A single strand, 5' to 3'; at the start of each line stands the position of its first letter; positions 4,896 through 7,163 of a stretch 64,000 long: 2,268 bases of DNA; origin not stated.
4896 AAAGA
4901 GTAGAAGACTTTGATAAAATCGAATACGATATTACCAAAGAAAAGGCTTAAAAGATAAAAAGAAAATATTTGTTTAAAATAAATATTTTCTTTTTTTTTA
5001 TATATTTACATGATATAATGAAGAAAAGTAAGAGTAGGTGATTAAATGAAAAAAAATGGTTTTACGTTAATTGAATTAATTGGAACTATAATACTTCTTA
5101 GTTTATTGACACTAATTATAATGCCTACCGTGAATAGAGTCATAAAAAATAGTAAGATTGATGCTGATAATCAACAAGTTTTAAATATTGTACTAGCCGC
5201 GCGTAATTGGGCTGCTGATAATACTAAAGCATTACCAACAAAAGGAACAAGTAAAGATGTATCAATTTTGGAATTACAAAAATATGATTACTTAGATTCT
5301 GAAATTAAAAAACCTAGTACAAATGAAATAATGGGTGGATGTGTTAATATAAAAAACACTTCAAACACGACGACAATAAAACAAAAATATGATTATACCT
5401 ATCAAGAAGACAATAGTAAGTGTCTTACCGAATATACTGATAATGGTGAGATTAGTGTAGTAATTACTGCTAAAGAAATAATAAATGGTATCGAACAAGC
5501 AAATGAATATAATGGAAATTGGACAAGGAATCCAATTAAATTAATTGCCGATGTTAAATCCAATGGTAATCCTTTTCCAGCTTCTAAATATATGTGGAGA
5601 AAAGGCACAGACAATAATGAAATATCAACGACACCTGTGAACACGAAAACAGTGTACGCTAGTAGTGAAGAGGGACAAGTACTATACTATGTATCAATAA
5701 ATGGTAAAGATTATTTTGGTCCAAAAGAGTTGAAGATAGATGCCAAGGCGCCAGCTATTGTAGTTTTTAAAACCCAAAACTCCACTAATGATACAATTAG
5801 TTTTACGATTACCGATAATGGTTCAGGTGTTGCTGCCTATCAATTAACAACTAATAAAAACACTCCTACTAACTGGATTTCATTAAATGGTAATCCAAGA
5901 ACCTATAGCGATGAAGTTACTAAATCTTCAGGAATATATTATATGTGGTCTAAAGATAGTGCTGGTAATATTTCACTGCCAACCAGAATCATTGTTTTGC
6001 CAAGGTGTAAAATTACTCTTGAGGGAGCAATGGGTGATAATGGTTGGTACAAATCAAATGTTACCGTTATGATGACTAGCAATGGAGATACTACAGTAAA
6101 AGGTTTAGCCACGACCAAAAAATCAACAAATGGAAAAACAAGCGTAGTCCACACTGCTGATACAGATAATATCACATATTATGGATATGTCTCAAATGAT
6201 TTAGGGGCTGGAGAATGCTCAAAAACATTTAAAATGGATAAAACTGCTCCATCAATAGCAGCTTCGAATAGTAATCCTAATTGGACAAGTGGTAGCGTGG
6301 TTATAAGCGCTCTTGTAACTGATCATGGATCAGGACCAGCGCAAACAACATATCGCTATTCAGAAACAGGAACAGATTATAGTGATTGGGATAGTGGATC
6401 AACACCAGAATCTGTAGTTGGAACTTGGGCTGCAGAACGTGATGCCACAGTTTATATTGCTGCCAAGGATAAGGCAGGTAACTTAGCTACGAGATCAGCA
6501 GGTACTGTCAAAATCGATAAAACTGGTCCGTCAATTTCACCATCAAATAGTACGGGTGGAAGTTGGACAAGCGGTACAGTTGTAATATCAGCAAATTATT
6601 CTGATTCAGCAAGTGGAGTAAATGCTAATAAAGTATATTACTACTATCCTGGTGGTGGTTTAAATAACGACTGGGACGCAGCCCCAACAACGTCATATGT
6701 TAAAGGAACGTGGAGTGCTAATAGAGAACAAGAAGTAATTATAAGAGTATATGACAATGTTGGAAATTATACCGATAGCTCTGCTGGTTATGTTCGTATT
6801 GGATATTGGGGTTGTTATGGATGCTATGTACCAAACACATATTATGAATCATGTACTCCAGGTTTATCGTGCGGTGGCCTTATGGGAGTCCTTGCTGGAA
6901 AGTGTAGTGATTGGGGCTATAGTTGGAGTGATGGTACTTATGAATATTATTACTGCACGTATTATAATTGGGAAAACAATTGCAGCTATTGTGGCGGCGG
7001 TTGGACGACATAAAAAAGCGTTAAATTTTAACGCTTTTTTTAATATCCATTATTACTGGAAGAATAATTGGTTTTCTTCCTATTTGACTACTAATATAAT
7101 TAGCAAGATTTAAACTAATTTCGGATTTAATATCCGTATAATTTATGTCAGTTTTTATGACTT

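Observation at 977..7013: Two tandem giant modular proteins with bona fide type IV prepilin N-termini (about 1,196 and 655 aa)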

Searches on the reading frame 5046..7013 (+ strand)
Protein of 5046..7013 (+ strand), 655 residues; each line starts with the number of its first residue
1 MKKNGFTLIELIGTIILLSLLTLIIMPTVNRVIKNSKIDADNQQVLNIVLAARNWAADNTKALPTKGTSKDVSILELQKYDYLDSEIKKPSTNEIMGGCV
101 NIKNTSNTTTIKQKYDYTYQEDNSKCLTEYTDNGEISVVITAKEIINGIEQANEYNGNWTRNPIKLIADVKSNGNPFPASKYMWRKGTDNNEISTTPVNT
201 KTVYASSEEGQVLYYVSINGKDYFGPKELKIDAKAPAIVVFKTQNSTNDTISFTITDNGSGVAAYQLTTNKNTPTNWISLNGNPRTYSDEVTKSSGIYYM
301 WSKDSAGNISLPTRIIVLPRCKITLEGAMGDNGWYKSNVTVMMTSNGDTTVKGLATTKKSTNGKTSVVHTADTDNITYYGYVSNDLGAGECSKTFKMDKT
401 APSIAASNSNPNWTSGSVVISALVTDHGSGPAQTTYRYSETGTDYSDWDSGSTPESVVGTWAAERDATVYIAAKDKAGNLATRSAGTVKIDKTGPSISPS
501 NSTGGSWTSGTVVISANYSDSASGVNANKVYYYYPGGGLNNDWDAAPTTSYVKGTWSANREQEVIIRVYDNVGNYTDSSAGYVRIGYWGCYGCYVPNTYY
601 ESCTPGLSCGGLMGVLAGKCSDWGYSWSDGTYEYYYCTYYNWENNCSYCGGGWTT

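Call 3: search_protein_families(library=pfam, proteins=[window:5046-7013:+], max_evalue=0.1)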
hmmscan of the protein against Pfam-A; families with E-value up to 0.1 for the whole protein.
window:5046-7013:+ (655 aa): 1 family
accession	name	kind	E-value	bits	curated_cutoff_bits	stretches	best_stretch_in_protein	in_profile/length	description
PF07963.17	N_methyl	-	0.00052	19.9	21.2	1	2-25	3-26/27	Prokaryotic N-terminal methylation motif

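Call 4: search_protein_families(library=ncbifam, proteins=[window:5046-7013:+], max_evalue=0.1)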
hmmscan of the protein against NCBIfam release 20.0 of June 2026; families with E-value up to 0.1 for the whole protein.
window:5046-7013:+ (655 aa): 10 families
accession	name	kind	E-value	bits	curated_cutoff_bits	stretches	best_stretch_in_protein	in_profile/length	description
NF041013.1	T4P_ComGE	equivalog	2.6e-06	27.4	49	1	2-52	2-52/83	competence type IV pilus minor pilin ComGE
NF047446.1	barrel_OmpL47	domain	0.00038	20.9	40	2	416-490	5-68/68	OmpL47-type beta-barrel domain-containing protein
TIGR01710.1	typeII_sec_gspG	equivalog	0.0014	18.6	88.85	1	5-65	2-61/134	type II secretion system major pseudopilin GspG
TIGR02596.1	TIGR02596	subfamily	0.0015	18.7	70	1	6-59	1-54/196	Verru_Chthon cassette protein D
TIGR02532.1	IV_pilin_GFxxxE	domain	0.0054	16.5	16.3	1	4-25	2-23/24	prepilin-type N-terminal cleavage/methylation domain-containing protein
NF040982.1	ComGD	equivalog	0.019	15.4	70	1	3-73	1-73/139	competence type IV pilus minor pilin ComGD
NF040999.1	pilin_ComGC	equivalog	0.021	15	75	1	4-43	2-39/84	competence type IV pilus major pilin ComGC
NF041002.1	pilin_ComGF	equivalog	0.033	14.4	80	1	4-44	2-43/139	competence type IV pilus minor pilin ComGF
NF007862.0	PRK10574.1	equivalog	0.037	14.1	138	1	2-38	3-39/145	prepilin peptidase-dependent pilin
NF007800.0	PRK10506.1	equivalog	0.082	12.7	158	0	2-57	7-62/163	prepilin peptidase-dependent protein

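Call 8: search_solved_structures(query=window:5046-7013:+, max_evalue=1, show_alignments=2)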
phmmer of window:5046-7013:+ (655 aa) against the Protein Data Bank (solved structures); distinct sequences matched with E-value up to 1: 1.
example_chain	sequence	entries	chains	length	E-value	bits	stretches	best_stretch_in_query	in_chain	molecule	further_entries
8pfb_G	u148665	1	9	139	0.33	12.3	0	462-528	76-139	Type IV pilin PilE1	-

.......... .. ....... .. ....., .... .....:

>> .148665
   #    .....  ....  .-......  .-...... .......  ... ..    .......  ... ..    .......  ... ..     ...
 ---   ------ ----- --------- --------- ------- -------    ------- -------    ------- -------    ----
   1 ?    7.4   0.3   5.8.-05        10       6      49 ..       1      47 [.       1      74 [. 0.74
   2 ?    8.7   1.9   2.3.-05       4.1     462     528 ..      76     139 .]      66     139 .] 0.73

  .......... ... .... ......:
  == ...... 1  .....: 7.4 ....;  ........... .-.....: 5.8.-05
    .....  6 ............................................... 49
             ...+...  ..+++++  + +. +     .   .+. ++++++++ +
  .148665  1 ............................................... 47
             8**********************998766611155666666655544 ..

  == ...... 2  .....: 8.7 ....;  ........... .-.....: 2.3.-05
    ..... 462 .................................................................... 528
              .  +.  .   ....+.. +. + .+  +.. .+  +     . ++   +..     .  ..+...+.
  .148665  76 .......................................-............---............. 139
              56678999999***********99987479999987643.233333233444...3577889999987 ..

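Call 84: search_protein_representatives(protein=window:5046-7010:+)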
Query: 655 residues. Proteins with E-value up to 0.001 (for the whole library): 4001; up to 1e-10: 919; up to 1e-30: 74. The best 150 are listed.
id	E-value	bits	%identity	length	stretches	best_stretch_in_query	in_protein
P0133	0.0e+00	1486.2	100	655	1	1-655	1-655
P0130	7.3e-168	576.2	51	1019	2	2-499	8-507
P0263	1.7e-121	423.1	33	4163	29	395-527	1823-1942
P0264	2.2e-104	366.5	42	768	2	1-407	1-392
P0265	8.4e-98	344.8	53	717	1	2-346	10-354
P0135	1.8e-86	307.3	40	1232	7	2-504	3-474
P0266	4.3e-75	269.7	43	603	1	2-495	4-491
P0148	5.0e-73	262.9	36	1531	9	1-509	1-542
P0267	1.8e-72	261.0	35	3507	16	230-497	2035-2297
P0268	5.0e-72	259.6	40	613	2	181-407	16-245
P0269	3.9e-68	246.7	31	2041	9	392-585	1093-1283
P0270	1.7e-65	238.1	37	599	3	241-535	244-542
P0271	7.5e-62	226.0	38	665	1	1-565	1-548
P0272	2.9e-56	207.5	38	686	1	3-528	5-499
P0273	6.3e-56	206.4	39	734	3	1-317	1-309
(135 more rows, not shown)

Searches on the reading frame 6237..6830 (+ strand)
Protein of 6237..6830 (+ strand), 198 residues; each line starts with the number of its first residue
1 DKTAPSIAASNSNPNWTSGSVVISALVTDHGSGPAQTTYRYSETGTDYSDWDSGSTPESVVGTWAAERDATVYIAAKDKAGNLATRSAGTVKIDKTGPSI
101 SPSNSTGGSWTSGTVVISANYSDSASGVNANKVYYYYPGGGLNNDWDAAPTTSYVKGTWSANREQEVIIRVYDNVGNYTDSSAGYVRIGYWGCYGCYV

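Call 49: search_protein_families(library=pfam, proteins=[window:6237-6830:+], max_evalue=1)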
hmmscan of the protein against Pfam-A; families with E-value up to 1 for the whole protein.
window:6237-6830:+ (198 aa): 2 families
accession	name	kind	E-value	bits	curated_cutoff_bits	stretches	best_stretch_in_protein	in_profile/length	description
PF19077.6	Big_13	-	0.032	15.1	27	1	71-94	78-101/102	Bacterial Ig-like domain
PF13667.11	ThiC-associated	-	0.06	13.6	27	1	158-183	34-58/81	ThiC-associated domain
